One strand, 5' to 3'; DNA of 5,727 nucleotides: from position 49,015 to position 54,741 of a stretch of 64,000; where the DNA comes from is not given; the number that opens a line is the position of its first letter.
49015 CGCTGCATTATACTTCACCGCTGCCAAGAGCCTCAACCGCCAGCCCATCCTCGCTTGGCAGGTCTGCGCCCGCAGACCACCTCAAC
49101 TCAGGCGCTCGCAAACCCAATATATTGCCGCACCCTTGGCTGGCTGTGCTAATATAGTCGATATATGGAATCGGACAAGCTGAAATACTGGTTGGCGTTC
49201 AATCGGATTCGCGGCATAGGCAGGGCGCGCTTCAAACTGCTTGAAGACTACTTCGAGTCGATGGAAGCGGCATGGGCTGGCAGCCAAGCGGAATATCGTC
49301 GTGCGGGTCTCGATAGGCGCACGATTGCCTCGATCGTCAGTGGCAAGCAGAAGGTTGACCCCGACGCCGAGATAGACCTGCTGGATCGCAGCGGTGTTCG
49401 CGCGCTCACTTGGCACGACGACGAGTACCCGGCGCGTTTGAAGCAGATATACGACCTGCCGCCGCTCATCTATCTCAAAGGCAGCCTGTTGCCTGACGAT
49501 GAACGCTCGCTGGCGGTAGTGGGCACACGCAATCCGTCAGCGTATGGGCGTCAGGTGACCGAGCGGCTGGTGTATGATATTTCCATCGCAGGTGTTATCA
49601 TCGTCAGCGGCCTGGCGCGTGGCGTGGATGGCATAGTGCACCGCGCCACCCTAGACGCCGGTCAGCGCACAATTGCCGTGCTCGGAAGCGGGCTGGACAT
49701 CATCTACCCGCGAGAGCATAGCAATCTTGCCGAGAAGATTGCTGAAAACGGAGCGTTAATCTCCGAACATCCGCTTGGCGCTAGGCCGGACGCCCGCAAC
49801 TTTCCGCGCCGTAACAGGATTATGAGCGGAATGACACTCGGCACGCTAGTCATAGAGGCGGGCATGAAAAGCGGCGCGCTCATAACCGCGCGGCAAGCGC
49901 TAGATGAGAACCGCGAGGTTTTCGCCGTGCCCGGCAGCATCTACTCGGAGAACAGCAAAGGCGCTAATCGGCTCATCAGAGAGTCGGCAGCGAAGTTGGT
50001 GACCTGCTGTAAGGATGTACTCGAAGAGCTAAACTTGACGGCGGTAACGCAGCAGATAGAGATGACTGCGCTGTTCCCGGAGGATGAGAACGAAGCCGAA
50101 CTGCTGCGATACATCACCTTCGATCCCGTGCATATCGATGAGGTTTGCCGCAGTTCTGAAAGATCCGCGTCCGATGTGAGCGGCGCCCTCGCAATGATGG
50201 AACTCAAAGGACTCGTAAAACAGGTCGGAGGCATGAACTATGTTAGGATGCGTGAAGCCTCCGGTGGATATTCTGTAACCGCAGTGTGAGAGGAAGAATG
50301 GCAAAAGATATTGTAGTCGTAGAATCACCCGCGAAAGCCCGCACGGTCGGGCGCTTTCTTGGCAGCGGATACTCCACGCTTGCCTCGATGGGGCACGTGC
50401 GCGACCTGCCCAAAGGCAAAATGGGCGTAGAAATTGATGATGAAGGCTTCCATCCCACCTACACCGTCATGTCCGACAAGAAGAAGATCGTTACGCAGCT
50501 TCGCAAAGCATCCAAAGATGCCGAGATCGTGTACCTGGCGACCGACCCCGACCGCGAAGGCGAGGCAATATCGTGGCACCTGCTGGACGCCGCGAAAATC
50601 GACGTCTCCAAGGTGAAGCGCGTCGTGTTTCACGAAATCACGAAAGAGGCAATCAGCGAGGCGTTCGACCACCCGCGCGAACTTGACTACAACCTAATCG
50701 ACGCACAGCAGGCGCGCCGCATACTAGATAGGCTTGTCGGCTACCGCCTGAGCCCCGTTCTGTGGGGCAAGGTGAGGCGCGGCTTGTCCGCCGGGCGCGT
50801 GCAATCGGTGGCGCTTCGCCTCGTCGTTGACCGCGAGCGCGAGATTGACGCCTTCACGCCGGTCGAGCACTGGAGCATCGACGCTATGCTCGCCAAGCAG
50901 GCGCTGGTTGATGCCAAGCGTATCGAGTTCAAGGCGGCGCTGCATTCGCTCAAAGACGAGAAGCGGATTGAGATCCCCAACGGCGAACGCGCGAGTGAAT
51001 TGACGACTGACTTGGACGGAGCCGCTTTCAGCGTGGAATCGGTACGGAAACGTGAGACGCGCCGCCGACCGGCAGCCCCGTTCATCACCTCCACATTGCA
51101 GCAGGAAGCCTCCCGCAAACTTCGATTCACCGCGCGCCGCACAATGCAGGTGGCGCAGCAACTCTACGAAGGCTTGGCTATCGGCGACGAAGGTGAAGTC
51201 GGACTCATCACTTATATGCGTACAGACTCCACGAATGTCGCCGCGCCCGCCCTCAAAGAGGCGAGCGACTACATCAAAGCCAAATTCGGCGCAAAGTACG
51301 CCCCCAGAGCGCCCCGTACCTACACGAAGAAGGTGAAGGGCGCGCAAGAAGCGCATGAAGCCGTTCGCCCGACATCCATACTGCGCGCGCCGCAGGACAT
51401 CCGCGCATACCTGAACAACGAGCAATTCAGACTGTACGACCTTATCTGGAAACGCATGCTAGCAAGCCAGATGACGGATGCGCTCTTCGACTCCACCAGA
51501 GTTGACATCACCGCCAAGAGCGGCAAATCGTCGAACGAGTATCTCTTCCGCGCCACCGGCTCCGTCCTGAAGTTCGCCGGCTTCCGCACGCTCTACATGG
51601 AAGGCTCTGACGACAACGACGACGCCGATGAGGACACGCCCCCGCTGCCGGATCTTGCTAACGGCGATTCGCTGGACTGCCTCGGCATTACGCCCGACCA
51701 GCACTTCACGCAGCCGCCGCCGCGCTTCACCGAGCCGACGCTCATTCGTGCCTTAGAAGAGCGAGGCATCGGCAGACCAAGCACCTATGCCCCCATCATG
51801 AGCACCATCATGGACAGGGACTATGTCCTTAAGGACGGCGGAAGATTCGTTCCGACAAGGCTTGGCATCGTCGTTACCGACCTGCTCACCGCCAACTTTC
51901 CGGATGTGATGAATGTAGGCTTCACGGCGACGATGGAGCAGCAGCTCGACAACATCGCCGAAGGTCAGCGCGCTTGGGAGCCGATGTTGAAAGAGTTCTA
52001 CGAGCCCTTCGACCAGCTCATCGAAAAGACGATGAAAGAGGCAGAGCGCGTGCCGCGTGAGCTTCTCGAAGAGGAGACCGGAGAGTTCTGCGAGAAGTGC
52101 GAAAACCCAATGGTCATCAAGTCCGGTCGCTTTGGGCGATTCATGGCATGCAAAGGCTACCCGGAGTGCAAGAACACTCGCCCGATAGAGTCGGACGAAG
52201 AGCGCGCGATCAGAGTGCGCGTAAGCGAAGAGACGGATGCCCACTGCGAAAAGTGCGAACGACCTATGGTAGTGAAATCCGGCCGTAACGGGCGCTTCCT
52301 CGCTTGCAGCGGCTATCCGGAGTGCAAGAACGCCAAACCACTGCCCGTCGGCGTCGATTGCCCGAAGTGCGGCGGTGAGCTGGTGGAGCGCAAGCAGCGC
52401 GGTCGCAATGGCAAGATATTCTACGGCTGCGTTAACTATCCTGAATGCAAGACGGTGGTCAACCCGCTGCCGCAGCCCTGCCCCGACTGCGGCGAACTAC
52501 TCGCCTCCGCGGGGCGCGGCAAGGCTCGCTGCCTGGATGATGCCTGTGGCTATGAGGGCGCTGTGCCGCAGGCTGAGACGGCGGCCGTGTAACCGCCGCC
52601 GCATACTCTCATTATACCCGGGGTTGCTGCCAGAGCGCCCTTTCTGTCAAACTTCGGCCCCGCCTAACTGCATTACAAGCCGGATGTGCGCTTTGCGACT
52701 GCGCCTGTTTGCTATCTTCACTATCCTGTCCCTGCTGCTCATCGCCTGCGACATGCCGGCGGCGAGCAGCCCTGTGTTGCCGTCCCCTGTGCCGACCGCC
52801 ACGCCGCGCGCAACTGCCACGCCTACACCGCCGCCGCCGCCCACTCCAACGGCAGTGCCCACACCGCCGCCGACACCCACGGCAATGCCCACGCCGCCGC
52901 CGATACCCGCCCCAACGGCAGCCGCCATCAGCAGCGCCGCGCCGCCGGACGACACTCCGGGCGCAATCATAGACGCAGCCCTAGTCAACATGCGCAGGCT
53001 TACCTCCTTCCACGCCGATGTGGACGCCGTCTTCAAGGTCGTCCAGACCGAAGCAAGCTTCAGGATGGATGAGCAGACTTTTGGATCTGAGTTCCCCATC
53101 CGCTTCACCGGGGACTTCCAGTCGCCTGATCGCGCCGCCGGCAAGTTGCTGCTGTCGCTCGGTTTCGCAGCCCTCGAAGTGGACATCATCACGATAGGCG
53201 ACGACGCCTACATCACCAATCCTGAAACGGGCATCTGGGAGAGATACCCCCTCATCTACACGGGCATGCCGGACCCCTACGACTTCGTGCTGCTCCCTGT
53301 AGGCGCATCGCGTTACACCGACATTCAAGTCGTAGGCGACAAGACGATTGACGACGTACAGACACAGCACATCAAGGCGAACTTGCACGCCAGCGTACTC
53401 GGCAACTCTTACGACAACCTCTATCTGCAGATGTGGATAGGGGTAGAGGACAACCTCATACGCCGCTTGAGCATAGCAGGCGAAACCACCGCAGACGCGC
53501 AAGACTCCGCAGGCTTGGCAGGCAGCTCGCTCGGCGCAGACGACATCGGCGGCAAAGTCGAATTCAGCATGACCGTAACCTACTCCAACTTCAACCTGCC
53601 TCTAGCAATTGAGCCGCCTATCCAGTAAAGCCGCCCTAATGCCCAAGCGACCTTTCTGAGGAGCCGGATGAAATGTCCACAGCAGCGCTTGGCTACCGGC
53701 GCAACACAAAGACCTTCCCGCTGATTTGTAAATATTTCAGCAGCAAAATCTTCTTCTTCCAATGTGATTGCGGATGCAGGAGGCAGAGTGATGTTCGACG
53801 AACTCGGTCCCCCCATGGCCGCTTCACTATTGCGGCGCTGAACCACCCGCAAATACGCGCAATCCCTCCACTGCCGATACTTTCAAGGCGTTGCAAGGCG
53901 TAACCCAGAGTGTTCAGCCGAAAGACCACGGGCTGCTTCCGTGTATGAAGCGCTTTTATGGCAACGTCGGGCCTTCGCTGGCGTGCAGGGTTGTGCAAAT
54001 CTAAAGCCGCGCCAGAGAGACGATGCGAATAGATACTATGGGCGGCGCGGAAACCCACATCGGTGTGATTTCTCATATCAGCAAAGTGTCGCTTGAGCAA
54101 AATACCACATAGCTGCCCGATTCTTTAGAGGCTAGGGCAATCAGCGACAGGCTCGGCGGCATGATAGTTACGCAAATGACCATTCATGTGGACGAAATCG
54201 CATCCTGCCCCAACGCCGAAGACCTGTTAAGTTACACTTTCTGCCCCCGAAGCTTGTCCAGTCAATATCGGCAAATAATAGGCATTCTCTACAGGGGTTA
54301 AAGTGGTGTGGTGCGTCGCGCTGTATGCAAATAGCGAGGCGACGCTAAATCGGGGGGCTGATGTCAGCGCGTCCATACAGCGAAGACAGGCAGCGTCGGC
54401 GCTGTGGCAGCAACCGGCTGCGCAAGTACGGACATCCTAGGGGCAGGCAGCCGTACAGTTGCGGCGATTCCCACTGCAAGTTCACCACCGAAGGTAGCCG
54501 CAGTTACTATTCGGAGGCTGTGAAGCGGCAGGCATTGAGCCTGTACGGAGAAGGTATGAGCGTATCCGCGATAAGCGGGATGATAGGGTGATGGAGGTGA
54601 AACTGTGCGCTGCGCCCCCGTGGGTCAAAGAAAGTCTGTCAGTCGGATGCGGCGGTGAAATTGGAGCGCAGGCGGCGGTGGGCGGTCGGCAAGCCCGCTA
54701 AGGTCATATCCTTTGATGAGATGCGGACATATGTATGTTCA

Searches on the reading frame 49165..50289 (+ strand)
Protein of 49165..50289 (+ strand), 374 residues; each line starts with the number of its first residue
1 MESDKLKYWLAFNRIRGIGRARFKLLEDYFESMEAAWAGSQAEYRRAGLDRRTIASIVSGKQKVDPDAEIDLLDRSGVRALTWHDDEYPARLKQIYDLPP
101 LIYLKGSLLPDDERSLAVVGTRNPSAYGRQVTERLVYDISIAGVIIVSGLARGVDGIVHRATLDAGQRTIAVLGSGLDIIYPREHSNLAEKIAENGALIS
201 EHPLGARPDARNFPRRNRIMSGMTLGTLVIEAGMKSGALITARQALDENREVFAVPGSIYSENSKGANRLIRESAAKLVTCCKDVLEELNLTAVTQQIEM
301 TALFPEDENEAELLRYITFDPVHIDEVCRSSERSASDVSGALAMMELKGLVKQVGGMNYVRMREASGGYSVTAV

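Call 90: search_protein_families(library=padloc, proteins=[window:49165-50289:+], max_evalue=0.001)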
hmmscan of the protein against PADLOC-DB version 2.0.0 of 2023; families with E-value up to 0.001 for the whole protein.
window:49165-50289:+ (374 aa): 3 families
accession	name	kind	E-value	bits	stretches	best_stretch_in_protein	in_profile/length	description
PDLC03961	ShosA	-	5.8e-68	227.4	1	61-297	64-285/303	-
PDLC03927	PsyrA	-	3.4e-29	100.2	1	69-302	85-313/398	-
PDLC02997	ShosA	-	7.1e-25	85.9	1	75-253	92-271/327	-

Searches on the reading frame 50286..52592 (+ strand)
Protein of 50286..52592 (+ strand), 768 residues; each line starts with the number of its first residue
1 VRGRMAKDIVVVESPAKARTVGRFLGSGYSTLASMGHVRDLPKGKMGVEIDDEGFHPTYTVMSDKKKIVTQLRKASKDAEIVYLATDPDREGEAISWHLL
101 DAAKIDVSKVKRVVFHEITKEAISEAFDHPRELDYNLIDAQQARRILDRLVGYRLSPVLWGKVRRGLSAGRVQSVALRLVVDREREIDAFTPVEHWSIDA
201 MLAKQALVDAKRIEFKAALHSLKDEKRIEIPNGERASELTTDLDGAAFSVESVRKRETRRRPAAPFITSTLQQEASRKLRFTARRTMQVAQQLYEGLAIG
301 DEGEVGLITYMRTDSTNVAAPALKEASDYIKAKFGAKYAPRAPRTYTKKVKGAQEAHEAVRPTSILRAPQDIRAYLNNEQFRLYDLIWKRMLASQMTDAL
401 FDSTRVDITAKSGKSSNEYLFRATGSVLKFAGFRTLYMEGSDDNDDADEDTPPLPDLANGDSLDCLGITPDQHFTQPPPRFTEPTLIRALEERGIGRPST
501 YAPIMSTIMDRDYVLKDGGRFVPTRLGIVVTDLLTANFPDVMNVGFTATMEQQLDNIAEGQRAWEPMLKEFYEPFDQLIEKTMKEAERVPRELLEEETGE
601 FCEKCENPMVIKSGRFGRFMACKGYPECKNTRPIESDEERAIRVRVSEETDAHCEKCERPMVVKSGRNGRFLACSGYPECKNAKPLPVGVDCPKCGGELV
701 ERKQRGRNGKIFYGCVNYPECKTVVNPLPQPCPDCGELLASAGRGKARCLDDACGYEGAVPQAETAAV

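Call 67: search_protein_families(library=pfam, proteins=[window:50286-52592:+], max_evalue=0.01)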
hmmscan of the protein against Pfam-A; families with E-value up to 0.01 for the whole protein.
window:50286-52592:+ (768 aa): 4 families
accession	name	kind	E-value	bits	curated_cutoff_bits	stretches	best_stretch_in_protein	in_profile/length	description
PF01131.25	Topoisom_bac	-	5e-122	408.3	35.1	1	133-568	2-410/411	DNA topoisomerase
PF01396.24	Zn_ribbon_Top1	-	5.3e-39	132.2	32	3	600-636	2-38/39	Topoisomerase DNA binding C4 zinc finger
PF01751.28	Toprim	-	6.2e-21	74.8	23.1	1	9-118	2-96/96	Toprim domain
PF13408.12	Zn_ribbon_recom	-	0.007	17.2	25.3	0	692-720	8-34/58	Recombinase zinc beta ribbon domain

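Call 71: find_homologous_proteins(query=window:50286-52589:+, max_evalue=1e-50)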
Query window:50286-52589:+ (768 aa): 8000 proteins with E <= 1e-50 among 8000 candidates; the best 120 are listed.
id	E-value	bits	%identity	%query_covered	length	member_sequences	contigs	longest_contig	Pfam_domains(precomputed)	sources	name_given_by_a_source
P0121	0.0e+0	1740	99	99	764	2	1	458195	PF01396.25,PF01131.26,PF01751.29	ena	-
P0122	0.0e+0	1642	93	99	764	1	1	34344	PF01396.25,PF01131.26,PF01751.29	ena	-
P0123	0.0e+0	1640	93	99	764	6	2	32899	PF01396.25,PF01131.26,PF01751.29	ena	-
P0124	0.0e+0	1434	81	99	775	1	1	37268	PF01396.25,PF01131.26,PF13408.13,PF01751.29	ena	-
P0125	0.0e+0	1426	81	99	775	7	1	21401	PF01396.25,PF01131.26,PF13408.13,PF01751.29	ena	-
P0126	0.0e+0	1424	81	99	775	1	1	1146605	PF01396.25,PF01131.26,PF13408.13,PF01751.29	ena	-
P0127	0.0e+0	1421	80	99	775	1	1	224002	PF01396.25,PF01131.26,PF13408.13,PF01751.29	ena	-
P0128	0.0e+0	1421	80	99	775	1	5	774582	PF01396.25,PF01131.26,PF13408.13,PF01751.29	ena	-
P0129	0.0e+0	1421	80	99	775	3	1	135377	PF01396.25,PF01131.26,PF13408.13,PF01751.29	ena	-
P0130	0.0e+0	1420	80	99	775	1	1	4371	PF01396.25,PF01131.26,PF13408.13,PF01751.29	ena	-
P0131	0.0e+0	1418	80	99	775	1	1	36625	PF01396.25,PF01131.26,PF13408.13,PF01751.29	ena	-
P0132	0.0e+0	1418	80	99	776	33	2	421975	PF01396.25,PF01131.26,PF13408.13,PF01751.29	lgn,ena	-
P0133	0.0e+0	1417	80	99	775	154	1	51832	PF01396.25,PF01131.26,PF13408.13,PF01751.29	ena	-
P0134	0.0e+0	1417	79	99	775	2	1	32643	PF01396.25,PF01131.26,PF13408.13,PF01751.29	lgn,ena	-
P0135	0.0e+0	1417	80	99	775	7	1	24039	PF01396.25,PF01131.26,PF13408.13,PF01751.29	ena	-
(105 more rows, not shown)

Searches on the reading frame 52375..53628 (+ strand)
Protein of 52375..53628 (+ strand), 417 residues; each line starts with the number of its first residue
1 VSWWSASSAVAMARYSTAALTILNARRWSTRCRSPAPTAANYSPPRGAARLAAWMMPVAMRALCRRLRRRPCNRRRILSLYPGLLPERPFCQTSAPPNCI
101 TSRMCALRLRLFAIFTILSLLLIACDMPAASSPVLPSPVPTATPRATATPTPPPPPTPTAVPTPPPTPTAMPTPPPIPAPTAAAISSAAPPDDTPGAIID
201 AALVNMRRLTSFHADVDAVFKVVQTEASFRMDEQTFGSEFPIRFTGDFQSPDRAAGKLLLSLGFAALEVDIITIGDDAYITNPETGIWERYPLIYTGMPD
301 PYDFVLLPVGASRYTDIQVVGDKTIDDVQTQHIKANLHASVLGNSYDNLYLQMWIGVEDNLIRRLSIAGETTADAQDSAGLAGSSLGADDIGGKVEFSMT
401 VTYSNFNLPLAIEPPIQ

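Call 67: search_protein_families(library=pfam, proteins=[window:52375-53628:+], max_evalue=0.01)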
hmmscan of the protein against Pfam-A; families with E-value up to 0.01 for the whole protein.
window:52375-53628:+ (417 aa): 1 family
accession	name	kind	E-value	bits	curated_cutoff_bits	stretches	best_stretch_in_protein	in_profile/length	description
PF09865.15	DUF2092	-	0.007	16.2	21.2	0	312-371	122-173/212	Predicted periplasmic protein (DUF2092)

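Call 90: search_protein_families(library=padloc, proteins=[window:52375-53628:+], max_evalue=0.001)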
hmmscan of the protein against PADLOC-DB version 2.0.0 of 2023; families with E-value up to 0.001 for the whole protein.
window:52375-53628:+ (417 aa): 0 families

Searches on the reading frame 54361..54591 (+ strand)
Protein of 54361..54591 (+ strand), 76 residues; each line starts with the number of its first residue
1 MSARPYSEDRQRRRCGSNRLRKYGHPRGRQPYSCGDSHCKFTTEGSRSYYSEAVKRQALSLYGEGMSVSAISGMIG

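Call 67: search_protein_families(library=pfam, proteins=[window:54361-54591:+], max_evalue=0.01)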
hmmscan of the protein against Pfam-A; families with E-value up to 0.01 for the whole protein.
window:54361-54591:+ (76 aa): 0 families

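Call 70: search_protein_families(library=ncbifam, proteins=[window:54361-54591:+], max_evalue=1)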
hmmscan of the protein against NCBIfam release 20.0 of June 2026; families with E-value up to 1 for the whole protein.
window:54361-54591:+ (76 aa): 4 families
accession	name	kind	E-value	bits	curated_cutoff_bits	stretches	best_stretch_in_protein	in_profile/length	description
NF033558.1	transpos_IS1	equivalog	5.5e-10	39.5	100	1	13-73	2-63/199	IS1 family transposase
NF050000.1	IS1_IS1595_Zn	domain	3.9e-05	24.1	28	1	14-42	3-30/34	IS1/IS1595 family N-terminal zinc-binding domain-containing protein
NF048018.1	IS256_N_4Cys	domain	0.00039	21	27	1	14-41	4-29/31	transposase-like zinc-binding domain-containing protein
NF048019.1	IS256_Zn_var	equivalog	0.054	12.7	150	1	14-49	2-37/304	IS256 family transposase, variant Zn-binding type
